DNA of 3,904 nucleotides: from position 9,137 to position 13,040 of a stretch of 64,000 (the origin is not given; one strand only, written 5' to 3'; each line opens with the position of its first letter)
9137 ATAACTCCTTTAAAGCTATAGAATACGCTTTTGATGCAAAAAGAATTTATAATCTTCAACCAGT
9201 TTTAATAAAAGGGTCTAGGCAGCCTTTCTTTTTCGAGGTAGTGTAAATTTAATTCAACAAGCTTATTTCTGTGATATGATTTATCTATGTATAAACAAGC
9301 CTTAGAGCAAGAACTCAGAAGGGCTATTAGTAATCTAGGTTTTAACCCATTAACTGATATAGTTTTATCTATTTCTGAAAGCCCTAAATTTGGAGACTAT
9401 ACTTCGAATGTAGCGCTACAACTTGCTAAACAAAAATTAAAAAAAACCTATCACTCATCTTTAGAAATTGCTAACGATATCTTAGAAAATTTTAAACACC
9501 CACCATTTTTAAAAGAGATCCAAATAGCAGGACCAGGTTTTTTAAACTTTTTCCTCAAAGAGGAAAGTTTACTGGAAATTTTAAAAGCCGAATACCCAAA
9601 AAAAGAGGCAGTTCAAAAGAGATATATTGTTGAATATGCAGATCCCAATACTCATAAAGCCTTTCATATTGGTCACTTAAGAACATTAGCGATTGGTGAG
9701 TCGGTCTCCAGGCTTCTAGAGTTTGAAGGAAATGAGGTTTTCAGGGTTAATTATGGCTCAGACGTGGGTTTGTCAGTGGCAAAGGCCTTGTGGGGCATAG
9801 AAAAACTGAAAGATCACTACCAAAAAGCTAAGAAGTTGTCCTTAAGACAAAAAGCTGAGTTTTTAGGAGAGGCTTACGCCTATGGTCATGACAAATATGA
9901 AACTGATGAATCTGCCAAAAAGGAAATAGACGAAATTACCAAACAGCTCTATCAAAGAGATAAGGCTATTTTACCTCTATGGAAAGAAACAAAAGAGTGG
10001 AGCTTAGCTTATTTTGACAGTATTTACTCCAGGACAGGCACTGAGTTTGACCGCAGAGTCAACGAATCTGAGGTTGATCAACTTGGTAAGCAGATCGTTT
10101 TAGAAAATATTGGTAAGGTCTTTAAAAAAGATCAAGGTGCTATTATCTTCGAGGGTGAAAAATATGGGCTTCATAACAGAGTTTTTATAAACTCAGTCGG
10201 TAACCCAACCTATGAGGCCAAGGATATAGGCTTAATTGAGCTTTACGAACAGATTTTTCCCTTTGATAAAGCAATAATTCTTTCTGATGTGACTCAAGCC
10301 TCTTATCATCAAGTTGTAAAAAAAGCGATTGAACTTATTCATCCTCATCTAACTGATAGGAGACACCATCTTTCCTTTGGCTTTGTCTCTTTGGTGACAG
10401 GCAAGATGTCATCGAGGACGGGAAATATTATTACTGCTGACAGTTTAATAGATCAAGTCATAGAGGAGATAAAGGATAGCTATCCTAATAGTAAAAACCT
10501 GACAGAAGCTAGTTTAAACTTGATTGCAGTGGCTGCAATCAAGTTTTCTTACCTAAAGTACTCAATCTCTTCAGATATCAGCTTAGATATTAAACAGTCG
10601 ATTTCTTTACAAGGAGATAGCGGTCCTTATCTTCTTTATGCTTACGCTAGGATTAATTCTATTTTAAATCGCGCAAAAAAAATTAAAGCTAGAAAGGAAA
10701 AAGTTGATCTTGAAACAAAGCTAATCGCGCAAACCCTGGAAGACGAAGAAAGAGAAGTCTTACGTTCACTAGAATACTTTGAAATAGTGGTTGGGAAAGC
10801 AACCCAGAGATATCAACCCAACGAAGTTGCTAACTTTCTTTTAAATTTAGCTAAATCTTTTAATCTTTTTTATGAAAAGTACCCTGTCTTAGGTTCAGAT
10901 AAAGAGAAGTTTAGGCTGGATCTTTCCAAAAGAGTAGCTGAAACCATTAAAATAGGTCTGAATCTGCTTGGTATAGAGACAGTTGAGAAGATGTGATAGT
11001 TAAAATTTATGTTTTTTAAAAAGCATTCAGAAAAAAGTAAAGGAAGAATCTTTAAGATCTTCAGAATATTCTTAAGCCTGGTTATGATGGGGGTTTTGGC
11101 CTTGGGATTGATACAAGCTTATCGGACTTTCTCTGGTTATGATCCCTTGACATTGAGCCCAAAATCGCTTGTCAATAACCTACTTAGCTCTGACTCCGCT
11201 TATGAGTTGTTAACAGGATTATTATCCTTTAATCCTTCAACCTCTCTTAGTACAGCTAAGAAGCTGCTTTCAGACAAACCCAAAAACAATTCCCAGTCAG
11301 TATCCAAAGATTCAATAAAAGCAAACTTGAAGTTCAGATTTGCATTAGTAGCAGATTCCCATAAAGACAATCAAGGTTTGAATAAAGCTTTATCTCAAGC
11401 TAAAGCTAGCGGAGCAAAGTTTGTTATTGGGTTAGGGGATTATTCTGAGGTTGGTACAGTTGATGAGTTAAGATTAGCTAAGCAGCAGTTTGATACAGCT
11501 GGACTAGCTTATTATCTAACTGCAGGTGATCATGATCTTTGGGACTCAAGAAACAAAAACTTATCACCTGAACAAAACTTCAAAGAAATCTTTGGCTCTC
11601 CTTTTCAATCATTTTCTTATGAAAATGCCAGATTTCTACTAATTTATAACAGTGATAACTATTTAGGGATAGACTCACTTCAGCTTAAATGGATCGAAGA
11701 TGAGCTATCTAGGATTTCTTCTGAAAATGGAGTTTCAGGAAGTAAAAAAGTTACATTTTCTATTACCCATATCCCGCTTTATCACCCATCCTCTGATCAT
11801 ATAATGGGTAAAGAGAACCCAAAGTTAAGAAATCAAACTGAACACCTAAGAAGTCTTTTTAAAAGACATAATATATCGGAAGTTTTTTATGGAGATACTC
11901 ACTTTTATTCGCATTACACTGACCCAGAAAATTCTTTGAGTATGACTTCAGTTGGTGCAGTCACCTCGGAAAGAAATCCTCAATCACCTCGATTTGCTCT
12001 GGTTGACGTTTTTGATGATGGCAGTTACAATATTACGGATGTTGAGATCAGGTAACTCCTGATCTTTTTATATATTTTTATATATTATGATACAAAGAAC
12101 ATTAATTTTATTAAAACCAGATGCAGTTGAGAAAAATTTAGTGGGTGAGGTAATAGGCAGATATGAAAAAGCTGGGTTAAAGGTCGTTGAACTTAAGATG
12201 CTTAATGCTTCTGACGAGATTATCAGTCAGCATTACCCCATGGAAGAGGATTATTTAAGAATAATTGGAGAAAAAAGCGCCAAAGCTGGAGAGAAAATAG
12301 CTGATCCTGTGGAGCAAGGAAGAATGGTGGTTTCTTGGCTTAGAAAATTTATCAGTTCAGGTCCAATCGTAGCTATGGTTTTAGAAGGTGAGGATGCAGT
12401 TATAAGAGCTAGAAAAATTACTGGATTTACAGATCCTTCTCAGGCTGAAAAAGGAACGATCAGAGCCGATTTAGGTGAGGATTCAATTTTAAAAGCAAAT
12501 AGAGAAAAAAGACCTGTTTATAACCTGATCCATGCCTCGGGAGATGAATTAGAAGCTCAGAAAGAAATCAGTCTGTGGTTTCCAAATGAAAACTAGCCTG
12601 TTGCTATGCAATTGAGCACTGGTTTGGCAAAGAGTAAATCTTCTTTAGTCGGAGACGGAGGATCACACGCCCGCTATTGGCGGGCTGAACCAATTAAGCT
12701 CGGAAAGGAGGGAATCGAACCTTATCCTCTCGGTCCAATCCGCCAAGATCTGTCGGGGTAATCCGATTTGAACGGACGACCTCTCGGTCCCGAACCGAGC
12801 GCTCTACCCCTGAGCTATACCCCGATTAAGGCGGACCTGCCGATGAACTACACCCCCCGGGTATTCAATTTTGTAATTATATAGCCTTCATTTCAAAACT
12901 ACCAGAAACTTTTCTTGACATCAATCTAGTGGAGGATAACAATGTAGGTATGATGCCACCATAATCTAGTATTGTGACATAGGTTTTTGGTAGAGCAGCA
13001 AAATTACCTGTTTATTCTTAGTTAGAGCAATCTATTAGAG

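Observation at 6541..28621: Self-complementary GC-rich 16-mer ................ recurring in 5' leaders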

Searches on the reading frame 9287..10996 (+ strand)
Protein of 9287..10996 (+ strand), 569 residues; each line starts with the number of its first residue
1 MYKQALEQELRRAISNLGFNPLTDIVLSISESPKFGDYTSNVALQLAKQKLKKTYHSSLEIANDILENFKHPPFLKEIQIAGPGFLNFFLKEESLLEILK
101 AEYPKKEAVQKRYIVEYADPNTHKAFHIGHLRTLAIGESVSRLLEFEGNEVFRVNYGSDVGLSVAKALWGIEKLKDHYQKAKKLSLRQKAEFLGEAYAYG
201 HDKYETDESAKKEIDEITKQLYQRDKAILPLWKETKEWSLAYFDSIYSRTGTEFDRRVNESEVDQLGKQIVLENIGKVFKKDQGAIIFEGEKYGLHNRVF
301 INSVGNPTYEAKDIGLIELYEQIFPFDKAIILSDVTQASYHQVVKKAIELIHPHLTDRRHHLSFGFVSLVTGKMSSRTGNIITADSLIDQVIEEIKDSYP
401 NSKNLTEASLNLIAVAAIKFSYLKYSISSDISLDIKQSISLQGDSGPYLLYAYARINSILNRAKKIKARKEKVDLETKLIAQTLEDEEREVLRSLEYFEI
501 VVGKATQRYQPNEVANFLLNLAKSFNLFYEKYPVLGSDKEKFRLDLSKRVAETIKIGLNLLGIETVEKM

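Call 47: search_protein_families(library=ncbifam, proteins=[window:9287-10996:+], max_evalue=0.01)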
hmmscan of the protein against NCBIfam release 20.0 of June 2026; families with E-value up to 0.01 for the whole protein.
window:9287-10996:+ (569 aa): 6 families
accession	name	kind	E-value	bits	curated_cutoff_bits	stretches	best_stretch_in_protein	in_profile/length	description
TIGR00456.1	argS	equivalog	2.3e-102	343.2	261.65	1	3-569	2-569/569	arginine--tRNA ligase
NF002447.0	PRK01611.3-4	equivalog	2.3e-75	254.2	460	2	3-316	6-317/613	arginine--tRNA ligase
NF002446.0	PRK01611.3-3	equivalog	6.1e-60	203.2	399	2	303-569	372-636/636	arginine--tRNA ligase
NF045898.1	ArgS_rel_codon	equivalog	5e-21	75.5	340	2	31-156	36-155/327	ArgS-related anticodon-binding protein NrtL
NF011108.0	PRK14536.1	equivalog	0.0022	16.9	780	0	120-200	31-110/490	cysteine--tRNA ligase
NF008957.0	PRK12300.1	subfamily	0.0069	14.4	677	0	106-151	27-72/946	leucine--tRNA ligase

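Call 48: search_protein_families(library=pfam, proteins=[window:9287-10996:+], max_evalue=0.01)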
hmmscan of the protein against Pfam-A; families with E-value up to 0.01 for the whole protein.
window:9287-10996:+ (569 aa): 5 families
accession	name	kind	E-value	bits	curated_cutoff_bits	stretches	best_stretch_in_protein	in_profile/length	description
PF00750.26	tRNA-synt_1d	-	7.1e-31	107.9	23.3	1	101-424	10-338/349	tRNA synthetases class I (R), catalytic domain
PF05746.21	DALR_1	-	7.9e-28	97.3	22.3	1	449-569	1-117/117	DALR anticodon binding domain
PF03485.21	Arg_tRNA_synt_N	-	1.4e-18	67.7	21.5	1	5-90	2-85/85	Arginyl tRNA synthetase N terminal domain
PF00133.28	tRNA-synt_1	-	0.0013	18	22.7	0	105-168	18-80/414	tRNA synthetases class I (I, L, M and V)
PF01406.26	tRNA-synt_1e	-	0.0098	15.7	27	0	121-219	18-110/301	tRNA synthetases class I (C) catalytic domain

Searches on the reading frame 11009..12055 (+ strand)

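Call 47: search_protein_families(library=ncbifam, proteins=[window:11009-12055:+], max_evalue=0.01)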
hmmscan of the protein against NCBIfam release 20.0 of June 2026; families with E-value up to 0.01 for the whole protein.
window:11009-12055:+ (348 aa): 1 family
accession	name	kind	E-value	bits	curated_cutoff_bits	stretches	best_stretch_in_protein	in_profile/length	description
NF047927.1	ABC_BMP_B6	equivalog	0.0054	16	400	1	101-179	149-226/314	putative B6 ABC transporter substrate-binding protein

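Call 48: search_protein_families(library=pfam, proteins=[window:11009-12055:+], max_evalue=0.01)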
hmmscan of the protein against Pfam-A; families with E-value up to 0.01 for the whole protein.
window:11009-12055:+ (348 aa): 2 families
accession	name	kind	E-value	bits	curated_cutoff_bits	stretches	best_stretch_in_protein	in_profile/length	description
PF00149.33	Metallophos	-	2e-10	41.9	21.5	1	109-299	1-190/191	Calcineurin-like phosphoesterase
PF12850.12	Metallophos_2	-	1.3e-07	32.2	27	1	110-334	2-151/154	Calcineurin-like phosphoesterase superfamily domain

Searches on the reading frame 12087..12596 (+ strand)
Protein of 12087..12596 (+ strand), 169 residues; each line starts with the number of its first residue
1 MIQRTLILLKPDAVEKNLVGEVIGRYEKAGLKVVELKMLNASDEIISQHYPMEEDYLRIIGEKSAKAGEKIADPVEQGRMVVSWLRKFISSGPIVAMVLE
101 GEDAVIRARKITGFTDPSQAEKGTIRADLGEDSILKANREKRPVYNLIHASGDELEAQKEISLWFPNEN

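Call 47: search_protein_families(library=ncbifam, proteins=[window:12087-12596:+], max_evalue=0.01)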
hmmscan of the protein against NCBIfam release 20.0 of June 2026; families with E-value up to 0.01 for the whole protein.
window:12087-12596:+ (169 aa): 6 families
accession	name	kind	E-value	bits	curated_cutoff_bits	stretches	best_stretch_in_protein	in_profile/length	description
NF001908.0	PRK00668.1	equivalog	7e-38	129.6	155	2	76-168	54-136/141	nucleoside-diphosphate kinase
NF011115.0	PRK14543.1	equivalog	4.5e-33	114.5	287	1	1-168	4-153/169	nucleoside-diphosphate kinase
NF011112.0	PRK14540.1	equivalog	1e-29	103.1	202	2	77-167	54-134/135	nucleoside-diphosphate kinase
NF011113.0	PRK14541.1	equivalog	5.1e-23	81.7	255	2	74-167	50-133/140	nucleoside-diphosphate kinase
NF011114.0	PRK14542.1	equivalog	4.4e-22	78.3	250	2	74-165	50-131/137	nucleoside-diphosphate kinase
NF011116.0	PRK14545.1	equivalog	1.2e-17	64.4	217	2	75-130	53-108/139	nucleoside-diphosphate kinase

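Call 48: search_protein_families(library=pfam, proteins=[window:12087-12596:+], max_evalue=0.01)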
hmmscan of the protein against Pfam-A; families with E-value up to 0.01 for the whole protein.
window:12087-12596:+ (169 aa): 1 family
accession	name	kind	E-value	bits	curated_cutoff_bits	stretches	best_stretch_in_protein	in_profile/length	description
PF00334.24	NDK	-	4.1e-37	127.5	27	2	76-168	51-133/135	Nucleoside diphosphate kinase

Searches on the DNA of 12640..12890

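Call 60: search_rna_families(source=window, start=12640, end=12890, threshold=evalue, max_evalue=10, show_alignments=4)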
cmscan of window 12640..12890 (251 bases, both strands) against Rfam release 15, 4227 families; matches with E-value up to 10: 4.
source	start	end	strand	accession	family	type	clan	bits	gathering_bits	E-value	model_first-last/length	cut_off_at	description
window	12753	12824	-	RF00005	tRNA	Gene; tRNA;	CL00001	64.9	29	3.1e-14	1-71/71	no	tRNA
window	12752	12824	+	RF04354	Plastid-ycf2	Cis-reg;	-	13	65.7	6.1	1-75/75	no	Plastid-ycf2 5UTR RNA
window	12701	12770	+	RF04351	Plastid-psbl-rps4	Cis-reg;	-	12.9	68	5.1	1-53/53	no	Plastid-psbl-rps4 3UTR RNA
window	12757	12784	-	RF02359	MS2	Cis-reg;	-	11.3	40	3.1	1-36/36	no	Bacteriophage MS2 operator hairpin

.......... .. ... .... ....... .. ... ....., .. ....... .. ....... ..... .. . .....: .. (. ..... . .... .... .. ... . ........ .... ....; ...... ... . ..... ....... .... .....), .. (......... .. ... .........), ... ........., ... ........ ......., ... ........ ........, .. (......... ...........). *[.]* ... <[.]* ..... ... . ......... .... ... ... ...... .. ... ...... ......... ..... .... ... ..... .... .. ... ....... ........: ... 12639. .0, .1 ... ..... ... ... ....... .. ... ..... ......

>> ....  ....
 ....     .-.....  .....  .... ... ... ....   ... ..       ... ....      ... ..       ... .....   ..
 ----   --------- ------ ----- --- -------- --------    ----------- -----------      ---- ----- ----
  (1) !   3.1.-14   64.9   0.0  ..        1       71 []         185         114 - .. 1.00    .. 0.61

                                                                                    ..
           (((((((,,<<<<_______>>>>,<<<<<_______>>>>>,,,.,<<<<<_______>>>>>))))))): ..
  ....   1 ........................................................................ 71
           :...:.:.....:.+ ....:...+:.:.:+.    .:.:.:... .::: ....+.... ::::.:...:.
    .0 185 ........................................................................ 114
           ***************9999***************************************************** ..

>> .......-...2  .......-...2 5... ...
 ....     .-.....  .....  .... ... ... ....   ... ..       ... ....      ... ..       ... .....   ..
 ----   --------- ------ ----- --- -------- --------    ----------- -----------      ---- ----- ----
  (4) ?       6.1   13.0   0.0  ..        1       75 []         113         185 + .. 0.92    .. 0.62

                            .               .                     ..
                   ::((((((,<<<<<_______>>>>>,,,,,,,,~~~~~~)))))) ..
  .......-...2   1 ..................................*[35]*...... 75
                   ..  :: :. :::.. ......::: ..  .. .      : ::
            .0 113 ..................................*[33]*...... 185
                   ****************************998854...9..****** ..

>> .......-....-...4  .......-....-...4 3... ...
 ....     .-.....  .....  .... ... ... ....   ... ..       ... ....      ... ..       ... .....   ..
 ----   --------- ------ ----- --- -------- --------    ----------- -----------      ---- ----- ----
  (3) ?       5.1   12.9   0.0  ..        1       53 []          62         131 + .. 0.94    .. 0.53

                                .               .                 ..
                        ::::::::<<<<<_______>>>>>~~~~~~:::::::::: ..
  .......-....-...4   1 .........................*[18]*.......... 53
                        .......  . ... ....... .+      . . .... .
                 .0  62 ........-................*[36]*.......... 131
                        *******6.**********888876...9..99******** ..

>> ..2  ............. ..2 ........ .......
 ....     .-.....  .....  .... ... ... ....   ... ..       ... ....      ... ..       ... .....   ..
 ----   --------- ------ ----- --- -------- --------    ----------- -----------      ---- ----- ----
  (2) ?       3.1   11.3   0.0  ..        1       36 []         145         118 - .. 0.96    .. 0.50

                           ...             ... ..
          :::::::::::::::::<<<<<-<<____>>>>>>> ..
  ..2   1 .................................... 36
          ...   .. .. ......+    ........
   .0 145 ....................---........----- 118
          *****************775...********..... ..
